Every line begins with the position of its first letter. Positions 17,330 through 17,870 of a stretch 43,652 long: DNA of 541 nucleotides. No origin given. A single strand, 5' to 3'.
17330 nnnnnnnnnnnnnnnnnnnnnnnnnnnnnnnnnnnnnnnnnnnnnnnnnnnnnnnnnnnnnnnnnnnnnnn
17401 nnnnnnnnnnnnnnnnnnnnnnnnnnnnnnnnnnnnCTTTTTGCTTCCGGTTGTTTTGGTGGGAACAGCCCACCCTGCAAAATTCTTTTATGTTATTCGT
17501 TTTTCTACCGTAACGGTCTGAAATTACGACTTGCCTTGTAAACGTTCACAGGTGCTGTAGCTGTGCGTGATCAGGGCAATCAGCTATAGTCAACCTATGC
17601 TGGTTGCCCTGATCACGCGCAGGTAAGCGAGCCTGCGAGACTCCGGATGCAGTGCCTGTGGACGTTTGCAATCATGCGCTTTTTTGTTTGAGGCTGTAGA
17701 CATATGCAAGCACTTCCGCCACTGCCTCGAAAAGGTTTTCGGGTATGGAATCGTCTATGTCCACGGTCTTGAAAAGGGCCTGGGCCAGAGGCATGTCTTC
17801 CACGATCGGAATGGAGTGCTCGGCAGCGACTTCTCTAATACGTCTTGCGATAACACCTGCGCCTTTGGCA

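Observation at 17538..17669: Family B palindromic elements: outer stems differ between copies but stay self-complementary, around a conserved asymmetric module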

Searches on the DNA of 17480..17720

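Call 40: search_rna_families(source=window, start=17480, end=17720, threshold=evalue, max_evalue=10)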
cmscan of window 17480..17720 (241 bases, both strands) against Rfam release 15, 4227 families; matches with E-value up to 10: 5.
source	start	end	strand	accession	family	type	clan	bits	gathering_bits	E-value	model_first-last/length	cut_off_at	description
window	17545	17639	+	RF04187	MIR862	Gene; miRNA;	-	22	100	0.026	1-110/110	no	MIR862 microRNA precursor family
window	17559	17624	-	RF00244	mir-26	Gene; miRNA;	-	21.1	57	0.01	1-81/81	no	mir-26 microRNA precursor family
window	17572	17611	+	RF01837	toga_FSE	Cis-reg; frameshift_element;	-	20.5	40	0.082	1-29/29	no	togavirus ribosomal frameshift element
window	17560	17623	+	RF04131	mir-2032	Gene; miRNA;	-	17.7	100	0.65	1-77/77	no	mir-2032 microRNA precursor family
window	17556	17627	-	RF03211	mir-666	Gene; miRNA;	-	15.1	70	4.1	1-86/86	no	mir-666 microRNA precursor family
